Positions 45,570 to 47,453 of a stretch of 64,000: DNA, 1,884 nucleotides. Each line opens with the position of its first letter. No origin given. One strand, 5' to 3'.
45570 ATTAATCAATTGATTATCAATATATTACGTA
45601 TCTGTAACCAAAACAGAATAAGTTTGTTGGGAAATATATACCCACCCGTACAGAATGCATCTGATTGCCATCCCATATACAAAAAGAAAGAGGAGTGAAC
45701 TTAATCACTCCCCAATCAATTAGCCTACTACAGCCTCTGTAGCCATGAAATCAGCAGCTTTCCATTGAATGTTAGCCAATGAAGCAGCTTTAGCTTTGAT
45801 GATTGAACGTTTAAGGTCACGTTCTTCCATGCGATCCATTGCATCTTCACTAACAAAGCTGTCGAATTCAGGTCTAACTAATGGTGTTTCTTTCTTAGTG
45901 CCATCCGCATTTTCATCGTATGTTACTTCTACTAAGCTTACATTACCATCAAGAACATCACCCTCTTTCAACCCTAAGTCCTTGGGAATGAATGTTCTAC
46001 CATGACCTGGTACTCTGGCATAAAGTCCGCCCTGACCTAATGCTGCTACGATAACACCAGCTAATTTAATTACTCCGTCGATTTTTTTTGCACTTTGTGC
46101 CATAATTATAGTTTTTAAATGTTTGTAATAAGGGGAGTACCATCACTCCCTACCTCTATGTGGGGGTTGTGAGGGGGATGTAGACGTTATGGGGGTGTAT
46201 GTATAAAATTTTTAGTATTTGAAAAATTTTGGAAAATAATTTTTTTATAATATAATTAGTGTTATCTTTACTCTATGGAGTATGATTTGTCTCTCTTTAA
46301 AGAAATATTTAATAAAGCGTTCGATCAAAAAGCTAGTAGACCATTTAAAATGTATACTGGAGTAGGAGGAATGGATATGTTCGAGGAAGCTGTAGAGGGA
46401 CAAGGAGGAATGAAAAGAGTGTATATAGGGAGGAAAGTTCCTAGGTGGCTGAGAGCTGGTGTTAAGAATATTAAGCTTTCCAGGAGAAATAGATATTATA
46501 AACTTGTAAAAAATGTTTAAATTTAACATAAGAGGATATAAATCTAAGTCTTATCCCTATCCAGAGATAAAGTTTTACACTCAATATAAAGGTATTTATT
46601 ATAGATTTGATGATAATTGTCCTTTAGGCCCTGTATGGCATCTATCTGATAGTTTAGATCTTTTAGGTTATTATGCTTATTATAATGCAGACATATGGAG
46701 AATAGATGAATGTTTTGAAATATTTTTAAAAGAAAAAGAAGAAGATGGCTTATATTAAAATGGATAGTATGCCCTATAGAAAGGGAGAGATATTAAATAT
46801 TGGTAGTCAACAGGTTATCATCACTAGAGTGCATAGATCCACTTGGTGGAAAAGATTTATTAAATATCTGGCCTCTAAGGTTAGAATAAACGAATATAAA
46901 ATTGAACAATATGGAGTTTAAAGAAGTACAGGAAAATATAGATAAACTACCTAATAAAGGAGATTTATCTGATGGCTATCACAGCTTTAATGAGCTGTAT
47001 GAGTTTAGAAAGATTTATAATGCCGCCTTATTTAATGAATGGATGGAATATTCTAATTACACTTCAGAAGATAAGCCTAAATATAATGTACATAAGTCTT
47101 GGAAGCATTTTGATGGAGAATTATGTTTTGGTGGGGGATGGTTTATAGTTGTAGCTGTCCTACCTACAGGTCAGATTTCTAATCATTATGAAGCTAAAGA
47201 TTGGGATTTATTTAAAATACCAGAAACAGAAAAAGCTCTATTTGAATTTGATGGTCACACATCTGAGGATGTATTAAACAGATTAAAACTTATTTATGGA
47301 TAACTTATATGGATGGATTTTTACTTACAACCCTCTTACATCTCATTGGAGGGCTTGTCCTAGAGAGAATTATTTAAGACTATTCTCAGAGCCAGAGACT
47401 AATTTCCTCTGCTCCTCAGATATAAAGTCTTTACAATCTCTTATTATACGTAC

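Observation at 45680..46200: GC-richer, oppositely oriented moron-like gene embedded in the late region, bracketed by related hairpins and a G-tract island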

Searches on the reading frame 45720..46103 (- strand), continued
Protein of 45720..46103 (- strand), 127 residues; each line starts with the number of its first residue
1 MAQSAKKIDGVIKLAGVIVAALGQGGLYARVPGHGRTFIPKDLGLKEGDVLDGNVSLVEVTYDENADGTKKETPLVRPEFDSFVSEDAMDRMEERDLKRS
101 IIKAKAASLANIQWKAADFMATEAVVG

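Call 53: search_solved_structures(query=A1, max_evalue=10, show_alignments=2)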
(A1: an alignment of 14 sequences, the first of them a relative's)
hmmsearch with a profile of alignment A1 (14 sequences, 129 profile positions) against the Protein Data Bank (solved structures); distinct sequences matched with E-value up to 10: 14.
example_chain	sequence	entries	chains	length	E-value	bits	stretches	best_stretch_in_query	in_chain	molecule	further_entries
7qve_u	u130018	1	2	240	0.067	16.1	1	45-110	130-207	Proteasome subunit beta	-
2glw_A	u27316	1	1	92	0.23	14.4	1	24-52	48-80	92aa long hypothetical protein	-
6edt_C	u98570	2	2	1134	0.27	14.2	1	12-55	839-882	DNA-directed RNA polymerase subunit beta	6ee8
7kif_C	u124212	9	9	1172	0.29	14.1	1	12-55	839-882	DNA-directed RNA polymerase subunit beta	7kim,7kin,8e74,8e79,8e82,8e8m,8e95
5zx2_C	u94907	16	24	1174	0.29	14.1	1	12-55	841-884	DNA-directed RNA polymerase subunit beta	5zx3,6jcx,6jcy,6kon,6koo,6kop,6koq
9e7v_C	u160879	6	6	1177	0.29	14.1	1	12-55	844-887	DNA-directed RNA polymerase subunit beta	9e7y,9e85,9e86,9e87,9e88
10mi_C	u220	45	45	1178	0.29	14.1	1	12-55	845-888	DNA-directed RNA polymerase subunit beta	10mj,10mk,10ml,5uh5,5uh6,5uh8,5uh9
6c04_C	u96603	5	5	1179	0.29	14.1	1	12-55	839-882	DNA-directed RNA polymerase subunit beta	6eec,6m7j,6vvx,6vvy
6vvz_C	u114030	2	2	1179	0.29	14.1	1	12-55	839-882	DNA-directed RNA polymerase subunit beta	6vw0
6bzo_C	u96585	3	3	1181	0.29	14.1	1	12-55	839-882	DNA-directed RNA polymerase subunit beta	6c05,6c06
5tw1_C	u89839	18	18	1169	0.61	13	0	12-55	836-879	DNA-directed RNA polymerase subunit beta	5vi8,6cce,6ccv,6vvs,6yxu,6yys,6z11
6dcf_C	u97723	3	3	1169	0.61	13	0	12-55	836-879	DNA-directed RNA polymerase subunit beta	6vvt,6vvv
5vi5_C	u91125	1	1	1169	0.61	13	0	12-55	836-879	DNA-directed RNA polymerase subunit beta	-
6eyd_C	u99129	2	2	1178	0.61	13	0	12-55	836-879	DNA-directed RNA polymerase subunit beta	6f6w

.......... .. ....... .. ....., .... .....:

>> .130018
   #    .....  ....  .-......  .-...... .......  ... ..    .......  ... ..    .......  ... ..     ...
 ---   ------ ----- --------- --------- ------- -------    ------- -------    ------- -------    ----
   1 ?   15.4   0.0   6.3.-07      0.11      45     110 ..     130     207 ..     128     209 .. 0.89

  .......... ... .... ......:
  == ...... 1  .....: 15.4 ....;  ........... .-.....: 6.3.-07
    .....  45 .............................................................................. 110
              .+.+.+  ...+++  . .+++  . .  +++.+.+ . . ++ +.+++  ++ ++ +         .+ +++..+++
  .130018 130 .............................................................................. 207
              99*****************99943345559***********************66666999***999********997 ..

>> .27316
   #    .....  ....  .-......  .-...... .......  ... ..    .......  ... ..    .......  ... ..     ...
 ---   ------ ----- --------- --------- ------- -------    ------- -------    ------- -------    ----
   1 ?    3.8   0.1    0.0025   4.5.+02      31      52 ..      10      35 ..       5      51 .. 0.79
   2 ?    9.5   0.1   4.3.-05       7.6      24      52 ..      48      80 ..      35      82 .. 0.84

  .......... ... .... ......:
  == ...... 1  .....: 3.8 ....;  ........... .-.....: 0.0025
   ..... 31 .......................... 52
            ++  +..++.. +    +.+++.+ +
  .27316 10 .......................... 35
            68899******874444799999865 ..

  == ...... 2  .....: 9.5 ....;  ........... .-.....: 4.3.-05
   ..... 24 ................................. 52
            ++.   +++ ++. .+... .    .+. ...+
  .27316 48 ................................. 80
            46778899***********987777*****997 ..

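Call 54: search_protein_families(library=pfam, alignment_id=A1, max_evalue=1)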
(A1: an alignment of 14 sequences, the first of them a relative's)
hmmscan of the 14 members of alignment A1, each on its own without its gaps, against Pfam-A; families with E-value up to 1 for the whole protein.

A. member 1, P0001 (127 aa): 1 family
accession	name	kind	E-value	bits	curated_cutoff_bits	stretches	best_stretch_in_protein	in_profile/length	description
PF16881.10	LIAS_N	-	0.24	12.3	27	1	65-109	15-59/96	N-terminal domain of lipoyl synthase of Radical_SAM family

B. families by the number of members that match (of 14 scanned): 3 families
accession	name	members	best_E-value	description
PF01938.26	TRAM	1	0.026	TRAM domain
PF22351.2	TraH_VirB8-like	1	0.13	TraH VirB8-like domain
PF16881.10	LIAS_N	1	0.24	N-terminal domain of lipoyl synthase of Radical_SAM family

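Call 59: fold_search(model_id=the predicted structure, library=pdb)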
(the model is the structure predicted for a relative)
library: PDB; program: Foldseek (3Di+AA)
matches with E <= 10: 365; with E <= 0.001: 0
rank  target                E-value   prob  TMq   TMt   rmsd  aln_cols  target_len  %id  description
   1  3eiv_B                7.0e-02  0.57  0.25  0.27   8.9       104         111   14  Crystal Structure of Single-stranded DNA-binding protein from Streptomyces coelicolor (released 2009-09-08)
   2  8txr_B                1.6e-01  0.66  0.29  0.15  11.8       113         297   12  E. coli ExoVII(H238A) (released 2024-01-31)
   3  4j8q                  2.4e-01  0.57  0.27  0.20   7.5        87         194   11  Crystal structure of a NigD-like protein (BF0700) from Bacteroides fragilis NCTC 9343 at 2.50 A resolution (released 2013-03-06)
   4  4ohj_B                3.6e-01  0.54  0.28  0.20   7.4        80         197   11  Crystal structure of toxic shock syndrome toxin-1 (TSST-1) from Staphylococcus aureus (released 2014-02-05)
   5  9i86_A                4.4e-01  0.14  0.20  0.20   9.5       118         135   13  Enterobacteriaphage PRD1 - P12 protein filament in complex with poly(dT) ssDNA (released 2025-03-19)
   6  9guq_B                4.9e-01  0.57  0.30  0.24   7.6       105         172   16  30S PIC (Pre-Initiation complex) (released 2024-11-20)
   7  5bmt_A                5.2e-01  0.38  0.26  0.16   7.5        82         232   11  Crystal structure of an uncharacterized protein (PARMER_03598) from Parabacteroides merdae ATCC 43184 at 1.50 A resolu (released 2015-06-10)
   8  3tss                  5.2e-01  0.30  0.25  0.19   7.8        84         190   13  TOXIC SHOCK SYNDROME TOXIN-1 TETRAMUTANT, P2(1) CRYSTAL FORM (released 1997-12-24)
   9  2qil_A                5.5e-01  0.69  0.32  0.22   6.8        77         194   12  TOXIC SHOCK SYNDROME TOXIN-1 AT 2.07 A RESOLUTION (released 1997-08-12)
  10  1ts2_A                5.8e-01  0.66  0.31  0.22   6.7        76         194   12  T128A MUTANT OF TOXIC SHOCK SYNDROME TOXIN-1 FROM S. AUREUS (released 1998-12-16)
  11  2ij0_A                5.8e-01  0.25  0.23  0.16   9.4        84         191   11  Structural basis of T cell specificity and activation by the bacterial superantigen toxic shock syndrome toxin-1 (released 2007-02-20)
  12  1ue1_B                5.8e-01  0.15  0.21  0.22  10.4       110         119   12  Crystal structure of the single-stranded dna-binding protein from mycobacterium tuberculosis (released 2004-02-10)
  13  1aw7_A                6.4e-01  0.35  0.27  0.19   8.8        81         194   12  Q136A MUTANT OF TOXIC SHOCK SYNDROME TOXIN-1 FROM S. AUREUS (released 1998-10-28)
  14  1ts5_A                6.8e-01  0.60  0.30  0.21   6.9        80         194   12  I140T MUTANT OF TOXIC SHOCK SYNDROME TOXIN-1 FROM S. AUREUS (released 1998-12-16)
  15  3a5u_A                6.8e-01  0.28  0.29  0.30  10.0       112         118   15  Promiscuity and specificity in DNA binding to SSB: Insights from the structure of the Mycobacterium smegmatis SSB-ssDN (released 2010-08-18)
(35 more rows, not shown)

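Call 68: search_dna_similar(query=window:45720-46103:-, collection=phages, mode=protein, max_evalue=10, max_rows=30)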
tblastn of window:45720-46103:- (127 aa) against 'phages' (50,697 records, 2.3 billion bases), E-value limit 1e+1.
Records with a match: 29; places in all: 29; records where one place covers at least 80% of the query: 0.
Best place of each record, by identity: <60% 29.
By first word of the organism name: Staphylococcus 27; Shigella 1; Bacillus 1.
By host as written in the record: Staphylococcus sp. 15; Homo sapiens 2; Staphylococcus epidermidis C6869 2; Staphylococcus epidermidis strain M129 2; Shigella sp. 1; Bacillus pumilus 1; Staphylococcus epidermidis 1; Staphylococcus epidermidis PJI isolate 9 1; and 4 more.
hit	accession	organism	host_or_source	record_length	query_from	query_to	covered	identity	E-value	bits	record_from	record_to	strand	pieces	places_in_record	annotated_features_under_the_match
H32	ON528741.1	Shigella phage ESh31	Shigella sp.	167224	10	74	51%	30.9%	1e+1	31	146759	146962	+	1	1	DNA helicase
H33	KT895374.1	Bacillus phage vB_BpuM-BpSp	Bacillus pumilus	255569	82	127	36%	32.6%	1e+1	31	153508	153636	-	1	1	portal vertex protein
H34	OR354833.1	Staphylococcus phage S-CoN_Ph10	Staphylococcus sp.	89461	61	99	31%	35.9%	3e+0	33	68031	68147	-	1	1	hypothetical protein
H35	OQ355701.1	Staphylococcus phage vB_SepS_BE22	Staphylococcus epidermidis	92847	61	99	31%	35.9%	3e+0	33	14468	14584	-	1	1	hypothetical protein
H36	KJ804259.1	Staphylococcus phage 6ec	Homo sapiens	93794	61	99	31%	35.9%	3e+0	33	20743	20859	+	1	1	minor tail protein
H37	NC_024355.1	Staphylococcus phage 6ec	Homo sapiens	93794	61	99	31%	35.9%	3e+0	33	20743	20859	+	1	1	minor tail protein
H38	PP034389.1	Staphylococcus phage CF9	Staphylococcus epidermidis PJI isolate 9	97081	61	99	31%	35.9%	4e+0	33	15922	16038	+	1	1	tail length tape-measure protein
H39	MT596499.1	Staphylococcus phage vB_SepS_BE02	Staphylococcus epidermidis F12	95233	61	99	31%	33.3%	5e+0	32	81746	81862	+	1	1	smc: chromosome partition protein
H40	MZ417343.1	Staphylococcus phage PG-2021_74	Staphylococcus epidermidis I0515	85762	61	99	31%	33.3%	5e+0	32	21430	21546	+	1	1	record has no annotation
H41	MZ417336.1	Staphylococcus phage PG-2021_46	Staphylococcus epidermidis I0564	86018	61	99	31%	33.3%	5e+0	32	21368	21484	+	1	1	record has no annotation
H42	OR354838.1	Staphylococcus phage S-CoN_Ph15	Staphylococcus sp.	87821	61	99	31%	33.3%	5e+0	32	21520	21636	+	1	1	hypothetical protein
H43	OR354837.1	Staphylococcus phage S-CoN_Ph14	Staphylococcus sp.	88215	61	99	31%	33.3%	5e+0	32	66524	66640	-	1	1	tail length tape measure protein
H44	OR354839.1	Staphylococcus phage S-CoN_Ph16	Staphylococcus sp.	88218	61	99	31%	33.3%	5e+0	32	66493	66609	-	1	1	tail length tape measure protein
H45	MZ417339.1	Staphylococcus phage PG-2021_5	Staphylococcus epidermidis C6869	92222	61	99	31%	33.3%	5e+0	32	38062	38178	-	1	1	record has no annotation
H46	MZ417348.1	Staphylococcus phage PG-2021_88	Staphylococcus epidermidis C6869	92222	61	99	31%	33.3%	5e+0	32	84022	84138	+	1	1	record has no annotation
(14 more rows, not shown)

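Call 73: search_protein_families(library=phrogs, proteins=[L008:565-1014:-, L003:3186-3938:+, L003:1162-1374:-, L004:54-446:-], max_evalue=0.001)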
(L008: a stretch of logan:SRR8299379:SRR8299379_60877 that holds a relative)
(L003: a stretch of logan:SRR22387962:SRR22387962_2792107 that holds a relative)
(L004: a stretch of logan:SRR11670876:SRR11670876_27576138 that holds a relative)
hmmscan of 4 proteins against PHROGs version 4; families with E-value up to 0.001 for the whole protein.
L008:565-1014:- (149 aa): 10 families
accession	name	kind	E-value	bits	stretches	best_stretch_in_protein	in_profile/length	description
phrog_59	-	DNA, RNA and nucleotide metabolism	9.1e-34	118.5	1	1-138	139-269/423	HNH endonuclease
phrog_959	-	DNA, RNA and nucleotide metabolism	1.5e-29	103.5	1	1-96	7-110/138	HNH endonuclease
phrog_1492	-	DNA, RNA and nucleotide metabolism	1.6e-15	58.2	1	7-90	55-157/414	HNH endonuclease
phrog_99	-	DNA, RNA and nucleotide metabolism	1e-12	49.5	1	29-121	144-231/383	HNH endonuclease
phrog_17657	-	DNA, RNA and nucleotide metabolism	1.9e-08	35.3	1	5-83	76-165/168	HNH endonuclease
phrog_37683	-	unknown function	4.9e-08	33.4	1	8-100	120-216/279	-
phrog_21964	-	DNA, RNA and nucleotide metabolism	6.2e-05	23.7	1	8-97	123-217/244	HNH endonuclease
phrog_7545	-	DNA, RNA and nucleotide metabolism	6.6e-05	24.2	1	29-105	62-146/160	HNH endonuclease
phrog_15471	-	DNA, RNA and nucleotide metabolism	9e-05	23.4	1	31-91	14-79/183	HNH endonuclease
phrog_826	-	DNA, RNA and nucleotide metabolism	0.00045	20.9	1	31-97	93-163/281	HNH endonuclease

L003:3186-3938:+ (250 aa): 0 families

L003:1162-1374:- (70 aa): 0 families

L004:54-446:- (130 aa): 0 families

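Call 88: find_homologous_proteins(query=A1, max_evalue=10)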
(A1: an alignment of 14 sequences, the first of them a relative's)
Query A1 (14 sequences) (127 aa, profile of the alignment): 8 proteins with E <= 10 among 5230 candidates.
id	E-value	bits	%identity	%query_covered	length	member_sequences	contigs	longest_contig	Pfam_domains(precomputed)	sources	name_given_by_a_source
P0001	3.0e-44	168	100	100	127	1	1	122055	-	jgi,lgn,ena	-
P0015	5.8e-41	157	48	85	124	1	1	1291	-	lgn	-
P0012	6.9e-41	157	33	95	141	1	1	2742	-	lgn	-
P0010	1.5e-39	153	34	89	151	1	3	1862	-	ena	-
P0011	7.9e-39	150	34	99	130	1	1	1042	-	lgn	-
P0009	1.2e-36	143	36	97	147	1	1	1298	-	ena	-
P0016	1.4e-34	136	36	97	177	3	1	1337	-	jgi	-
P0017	1.8e-31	126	32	88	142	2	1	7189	-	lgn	-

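Call 89: find_encoding_contigs(protein=P0009, flank=3000, max_places=2)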
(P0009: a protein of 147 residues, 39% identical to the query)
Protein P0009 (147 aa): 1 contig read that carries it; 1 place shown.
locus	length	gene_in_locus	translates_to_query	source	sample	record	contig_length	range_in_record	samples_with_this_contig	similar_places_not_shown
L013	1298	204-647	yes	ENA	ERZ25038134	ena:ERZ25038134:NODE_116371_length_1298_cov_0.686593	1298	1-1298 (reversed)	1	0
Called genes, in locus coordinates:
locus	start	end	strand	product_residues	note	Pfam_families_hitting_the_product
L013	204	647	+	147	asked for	-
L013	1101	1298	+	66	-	?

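Call 90: find_encoding_contigs(protein=P0011, flank=3000, max_places=2)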
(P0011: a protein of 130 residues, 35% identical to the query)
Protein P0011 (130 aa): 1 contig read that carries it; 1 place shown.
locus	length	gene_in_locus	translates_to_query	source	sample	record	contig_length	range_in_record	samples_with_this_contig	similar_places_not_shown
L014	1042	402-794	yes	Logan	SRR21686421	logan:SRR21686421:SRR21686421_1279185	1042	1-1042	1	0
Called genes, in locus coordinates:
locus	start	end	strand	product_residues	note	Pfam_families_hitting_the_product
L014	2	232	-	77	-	?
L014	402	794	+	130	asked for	-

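Call 91: find_encoding_contigs(protein=P0016, flank=3000, max_places=2)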
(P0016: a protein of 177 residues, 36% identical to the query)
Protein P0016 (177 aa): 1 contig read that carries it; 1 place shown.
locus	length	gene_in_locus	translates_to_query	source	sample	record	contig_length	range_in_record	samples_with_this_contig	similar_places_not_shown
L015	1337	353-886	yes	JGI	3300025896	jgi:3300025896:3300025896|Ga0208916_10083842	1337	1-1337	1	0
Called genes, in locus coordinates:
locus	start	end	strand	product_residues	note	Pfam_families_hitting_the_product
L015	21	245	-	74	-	-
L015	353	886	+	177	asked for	-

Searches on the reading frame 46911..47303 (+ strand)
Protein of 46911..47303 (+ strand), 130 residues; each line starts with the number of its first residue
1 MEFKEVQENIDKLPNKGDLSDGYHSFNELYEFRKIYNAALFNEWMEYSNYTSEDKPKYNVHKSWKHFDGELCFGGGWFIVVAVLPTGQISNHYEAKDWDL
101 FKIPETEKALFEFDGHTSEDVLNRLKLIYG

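Call 73: search_protein_families(library=phrogs, proteins=[window:46911-47303:+], max_evalue=0.001)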
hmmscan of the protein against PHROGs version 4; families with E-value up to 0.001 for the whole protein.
window:46911-47303:+ (130 aa): 4 families
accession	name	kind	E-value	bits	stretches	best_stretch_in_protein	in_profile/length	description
phrog_3392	-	unknown function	2.7e-23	84.2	1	4-127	194-302/310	-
phrog_3769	-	unknown function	7.3e-12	46.4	1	15-125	61-157/186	-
phrog_21846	-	unknown function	2e-11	44.6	1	13-125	223-344/354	-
phrog_16023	-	unknown function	0.00053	21.3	1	51-127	47-117/128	-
